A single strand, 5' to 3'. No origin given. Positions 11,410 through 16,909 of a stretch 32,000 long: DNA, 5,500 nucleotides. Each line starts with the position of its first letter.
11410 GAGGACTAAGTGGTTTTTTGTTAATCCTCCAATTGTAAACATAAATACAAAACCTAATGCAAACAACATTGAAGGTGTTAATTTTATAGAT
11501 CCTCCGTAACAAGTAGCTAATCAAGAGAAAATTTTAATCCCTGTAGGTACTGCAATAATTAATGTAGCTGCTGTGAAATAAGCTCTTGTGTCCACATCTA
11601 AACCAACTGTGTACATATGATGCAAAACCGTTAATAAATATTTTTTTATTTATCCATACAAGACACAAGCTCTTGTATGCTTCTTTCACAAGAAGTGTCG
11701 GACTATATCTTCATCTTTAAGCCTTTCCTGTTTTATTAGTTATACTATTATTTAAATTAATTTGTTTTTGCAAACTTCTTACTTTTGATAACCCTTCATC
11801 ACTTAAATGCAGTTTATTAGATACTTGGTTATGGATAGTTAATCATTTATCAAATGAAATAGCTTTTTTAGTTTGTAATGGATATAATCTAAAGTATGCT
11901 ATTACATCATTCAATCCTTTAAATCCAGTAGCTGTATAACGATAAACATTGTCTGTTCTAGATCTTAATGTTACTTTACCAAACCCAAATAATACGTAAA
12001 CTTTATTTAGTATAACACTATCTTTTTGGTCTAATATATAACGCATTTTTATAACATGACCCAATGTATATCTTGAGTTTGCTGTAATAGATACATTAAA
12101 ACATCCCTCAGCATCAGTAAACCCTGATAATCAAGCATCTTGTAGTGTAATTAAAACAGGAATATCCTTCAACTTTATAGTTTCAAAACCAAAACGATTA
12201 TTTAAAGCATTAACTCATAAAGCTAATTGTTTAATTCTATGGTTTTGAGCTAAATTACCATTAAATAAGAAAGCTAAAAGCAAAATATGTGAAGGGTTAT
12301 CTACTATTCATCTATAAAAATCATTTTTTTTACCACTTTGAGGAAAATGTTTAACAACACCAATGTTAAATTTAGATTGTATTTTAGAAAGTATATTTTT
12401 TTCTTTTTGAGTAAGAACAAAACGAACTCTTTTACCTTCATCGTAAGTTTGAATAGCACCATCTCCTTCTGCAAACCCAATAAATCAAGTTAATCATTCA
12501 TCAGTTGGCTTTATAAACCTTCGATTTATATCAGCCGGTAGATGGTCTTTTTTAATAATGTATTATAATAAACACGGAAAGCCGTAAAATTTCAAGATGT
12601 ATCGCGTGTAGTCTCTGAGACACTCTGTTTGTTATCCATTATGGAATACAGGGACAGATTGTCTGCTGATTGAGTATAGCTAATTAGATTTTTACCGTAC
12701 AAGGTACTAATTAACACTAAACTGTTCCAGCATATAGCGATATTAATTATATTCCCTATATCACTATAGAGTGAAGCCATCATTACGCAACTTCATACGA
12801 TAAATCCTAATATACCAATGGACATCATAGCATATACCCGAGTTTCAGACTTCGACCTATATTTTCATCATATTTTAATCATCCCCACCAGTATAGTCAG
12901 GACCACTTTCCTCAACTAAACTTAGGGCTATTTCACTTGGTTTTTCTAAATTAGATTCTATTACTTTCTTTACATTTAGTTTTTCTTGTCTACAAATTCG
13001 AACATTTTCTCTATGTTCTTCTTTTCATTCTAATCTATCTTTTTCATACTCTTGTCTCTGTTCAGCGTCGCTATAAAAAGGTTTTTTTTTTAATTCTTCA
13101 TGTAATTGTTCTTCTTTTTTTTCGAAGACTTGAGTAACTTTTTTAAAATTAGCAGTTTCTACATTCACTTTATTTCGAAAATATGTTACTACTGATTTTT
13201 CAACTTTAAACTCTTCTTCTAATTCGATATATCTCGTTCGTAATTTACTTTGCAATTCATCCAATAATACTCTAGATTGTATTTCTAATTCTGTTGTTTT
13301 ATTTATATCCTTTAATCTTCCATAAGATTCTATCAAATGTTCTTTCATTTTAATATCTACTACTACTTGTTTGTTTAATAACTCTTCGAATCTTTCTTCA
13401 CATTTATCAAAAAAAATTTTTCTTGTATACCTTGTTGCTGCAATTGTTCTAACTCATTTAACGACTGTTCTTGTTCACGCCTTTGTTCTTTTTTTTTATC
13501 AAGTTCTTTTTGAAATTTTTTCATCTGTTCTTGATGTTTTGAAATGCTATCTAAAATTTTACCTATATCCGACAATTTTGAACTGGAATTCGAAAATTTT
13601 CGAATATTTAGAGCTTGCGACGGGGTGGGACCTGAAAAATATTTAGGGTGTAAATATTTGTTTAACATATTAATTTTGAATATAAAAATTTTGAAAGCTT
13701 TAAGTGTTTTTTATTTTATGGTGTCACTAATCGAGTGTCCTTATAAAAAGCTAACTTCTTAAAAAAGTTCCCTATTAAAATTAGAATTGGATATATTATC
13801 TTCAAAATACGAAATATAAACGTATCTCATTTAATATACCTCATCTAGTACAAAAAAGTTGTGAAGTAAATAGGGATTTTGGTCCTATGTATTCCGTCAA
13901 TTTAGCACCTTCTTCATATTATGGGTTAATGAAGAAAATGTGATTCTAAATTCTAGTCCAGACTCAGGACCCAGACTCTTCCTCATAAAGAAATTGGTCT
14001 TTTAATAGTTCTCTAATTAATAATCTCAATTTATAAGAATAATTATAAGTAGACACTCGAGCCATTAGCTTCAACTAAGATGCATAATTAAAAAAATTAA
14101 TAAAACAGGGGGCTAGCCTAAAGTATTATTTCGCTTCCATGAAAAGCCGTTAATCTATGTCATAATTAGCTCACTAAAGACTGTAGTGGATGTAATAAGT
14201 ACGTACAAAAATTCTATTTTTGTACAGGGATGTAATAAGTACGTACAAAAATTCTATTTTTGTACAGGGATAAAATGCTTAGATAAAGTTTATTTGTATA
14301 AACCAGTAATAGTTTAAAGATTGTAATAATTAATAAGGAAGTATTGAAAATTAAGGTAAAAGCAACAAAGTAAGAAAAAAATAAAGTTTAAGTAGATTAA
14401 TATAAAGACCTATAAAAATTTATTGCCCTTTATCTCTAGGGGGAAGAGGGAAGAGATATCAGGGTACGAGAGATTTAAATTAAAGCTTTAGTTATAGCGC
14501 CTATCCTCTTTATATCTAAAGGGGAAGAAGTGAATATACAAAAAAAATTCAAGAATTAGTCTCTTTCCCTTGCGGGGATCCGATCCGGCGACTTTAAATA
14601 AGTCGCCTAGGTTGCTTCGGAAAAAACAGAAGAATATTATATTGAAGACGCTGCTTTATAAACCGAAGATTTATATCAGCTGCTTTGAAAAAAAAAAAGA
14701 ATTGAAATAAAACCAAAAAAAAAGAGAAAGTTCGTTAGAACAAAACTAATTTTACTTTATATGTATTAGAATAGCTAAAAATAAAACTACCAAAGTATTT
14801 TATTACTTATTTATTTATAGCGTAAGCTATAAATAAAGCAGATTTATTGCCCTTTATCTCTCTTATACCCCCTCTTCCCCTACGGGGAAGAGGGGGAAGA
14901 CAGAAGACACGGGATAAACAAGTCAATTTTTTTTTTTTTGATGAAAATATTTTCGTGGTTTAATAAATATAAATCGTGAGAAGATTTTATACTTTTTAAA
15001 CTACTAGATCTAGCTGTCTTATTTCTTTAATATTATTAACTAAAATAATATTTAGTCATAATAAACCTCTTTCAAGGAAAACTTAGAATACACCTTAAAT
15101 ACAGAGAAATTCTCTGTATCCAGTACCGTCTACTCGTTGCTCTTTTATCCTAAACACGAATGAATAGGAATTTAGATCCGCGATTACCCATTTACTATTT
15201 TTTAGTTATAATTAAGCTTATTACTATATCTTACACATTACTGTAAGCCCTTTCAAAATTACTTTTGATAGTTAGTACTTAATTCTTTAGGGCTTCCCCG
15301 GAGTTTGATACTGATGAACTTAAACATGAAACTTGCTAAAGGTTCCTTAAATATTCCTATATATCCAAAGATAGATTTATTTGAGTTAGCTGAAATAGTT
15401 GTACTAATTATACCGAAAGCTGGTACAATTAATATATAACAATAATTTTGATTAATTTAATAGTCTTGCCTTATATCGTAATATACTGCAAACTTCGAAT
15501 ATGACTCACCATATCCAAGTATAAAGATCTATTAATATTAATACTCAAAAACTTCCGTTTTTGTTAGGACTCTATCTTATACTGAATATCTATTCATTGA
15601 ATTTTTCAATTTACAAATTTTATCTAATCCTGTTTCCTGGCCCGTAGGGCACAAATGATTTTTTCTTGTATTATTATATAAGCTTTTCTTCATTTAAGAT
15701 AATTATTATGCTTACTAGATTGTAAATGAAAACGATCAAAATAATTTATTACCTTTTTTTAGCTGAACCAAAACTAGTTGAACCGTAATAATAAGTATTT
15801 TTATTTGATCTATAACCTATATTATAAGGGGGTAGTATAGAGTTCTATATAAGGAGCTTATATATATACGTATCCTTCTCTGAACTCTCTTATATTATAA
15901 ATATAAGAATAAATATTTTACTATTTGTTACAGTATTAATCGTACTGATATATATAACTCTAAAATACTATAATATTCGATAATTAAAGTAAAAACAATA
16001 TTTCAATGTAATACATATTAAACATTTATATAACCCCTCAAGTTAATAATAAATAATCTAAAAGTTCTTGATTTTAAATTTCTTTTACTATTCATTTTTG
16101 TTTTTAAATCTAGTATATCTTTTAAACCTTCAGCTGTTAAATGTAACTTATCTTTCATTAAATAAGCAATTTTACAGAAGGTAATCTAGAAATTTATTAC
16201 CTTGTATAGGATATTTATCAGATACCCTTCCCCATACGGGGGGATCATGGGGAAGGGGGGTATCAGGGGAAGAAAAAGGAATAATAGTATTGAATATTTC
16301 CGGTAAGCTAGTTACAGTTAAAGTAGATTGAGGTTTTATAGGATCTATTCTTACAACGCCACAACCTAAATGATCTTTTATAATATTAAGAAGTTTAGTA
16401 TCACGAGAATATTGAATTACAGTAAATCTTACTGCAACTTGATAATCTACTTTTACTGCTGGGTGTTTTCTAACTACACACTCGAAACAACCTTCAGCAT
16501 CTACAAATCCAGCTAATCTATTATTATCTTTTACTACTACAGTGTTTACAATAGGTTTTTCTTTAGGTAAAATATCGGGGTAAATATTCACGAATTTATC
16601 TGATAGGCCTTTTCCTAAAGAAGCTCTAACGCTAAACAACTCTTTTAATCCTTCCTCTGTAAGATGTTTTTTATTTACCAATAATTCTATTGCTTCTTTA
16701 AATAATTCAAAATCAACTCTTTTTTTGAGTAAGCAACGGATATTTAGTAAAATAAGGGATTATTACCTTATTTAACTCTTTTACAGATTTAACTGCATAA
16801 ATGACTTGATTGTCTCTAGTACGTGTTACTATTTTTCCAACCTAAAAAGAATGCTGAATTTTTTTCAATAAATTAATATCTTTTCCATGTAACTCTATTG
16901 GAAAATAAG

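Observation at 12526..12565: cox1-i9 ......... ORF lacks a start codon and sits -1 to the exon-fused leader; the 34-nt overlap contains A AAA AAG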

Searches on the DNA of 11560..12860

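Call 46: search_rna_families(source=window, start=11560, end=12860, threshold=evalue, max_evalue=1, show_alignments=2)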
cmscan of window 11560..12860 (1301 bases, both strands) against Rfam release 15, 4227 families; matches with E-value up to 1: 3.
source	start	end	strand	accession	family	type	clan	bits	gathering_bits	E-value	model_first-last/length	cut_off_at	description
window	12604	12738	-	RF00028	Intron_gpI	Intron;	-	30.5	50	1.5e-05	54-153/253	no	Group I catalytic intron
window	11681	11713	-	RF00028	Intron_gpI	Intron;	-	21.8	50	0.0057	219-251/253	no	Group I catalytic intron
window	12340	12376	-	RF01343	CRISPR-DR33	Gene; CRISPR;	-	18.5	39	0.86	1-37/37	no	CRISPR RNA direct repeat element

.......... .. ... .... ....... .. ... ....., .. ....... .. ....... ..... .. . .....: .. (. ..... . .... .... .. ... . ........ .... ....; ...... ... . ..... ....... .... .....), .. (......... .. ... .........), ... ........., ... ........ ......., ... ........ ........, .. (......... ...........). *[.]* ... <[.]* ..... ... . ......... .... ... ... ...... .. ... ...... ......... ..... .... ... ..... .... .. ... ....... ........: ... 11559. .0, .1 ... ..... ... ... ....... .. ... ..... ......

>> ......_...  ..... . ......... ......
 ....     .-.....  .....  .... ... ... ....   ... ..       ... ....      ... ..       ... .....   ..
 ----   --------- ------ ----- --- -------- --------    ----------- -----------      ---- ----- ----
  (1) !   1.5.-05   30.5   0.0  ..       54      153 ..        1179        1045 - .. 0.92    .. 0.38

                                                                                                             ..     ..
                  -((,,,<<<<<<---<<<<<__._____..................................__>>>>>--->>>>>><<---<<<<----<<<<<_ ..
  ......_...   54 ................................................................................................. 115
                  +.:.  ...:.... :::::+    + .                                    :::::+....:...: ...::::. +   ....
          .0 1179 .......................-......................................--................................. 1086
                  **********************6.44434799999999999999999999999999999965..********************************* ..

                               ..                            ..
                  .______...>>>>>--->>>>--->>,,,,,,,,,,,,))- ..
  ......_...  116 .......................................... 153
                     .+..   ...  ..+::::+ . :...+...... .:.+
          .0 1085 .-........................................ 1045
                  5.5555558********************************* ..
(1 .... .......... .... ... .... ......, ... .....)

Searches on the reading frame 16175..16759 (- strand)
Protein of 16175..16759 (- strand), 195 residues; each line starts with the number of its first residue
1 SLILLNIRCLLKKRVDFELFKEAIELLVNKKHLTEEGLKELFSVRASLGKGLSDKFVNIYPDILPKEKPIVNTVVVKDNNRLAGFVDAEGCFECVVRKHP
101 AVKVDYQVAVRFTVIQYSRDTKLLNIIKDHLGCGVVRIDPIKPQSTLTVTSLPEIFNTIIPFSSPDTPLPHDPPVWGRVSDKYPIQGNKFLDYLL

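Call 21: search_protein_families(library=pfam, max_evalue=0.01, proteins=[window:16175-16759:-])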
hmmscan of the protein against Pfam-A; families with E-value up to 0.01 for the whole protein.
seq(195 aa): 1 family
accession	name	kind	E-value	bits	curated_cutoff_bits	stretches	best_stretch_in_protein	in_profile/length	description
PF00961.24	LAGLIDADG_1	-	2.7e-16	60.7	23.1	1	82-162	1-81/102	LAGLIDADG endonuclease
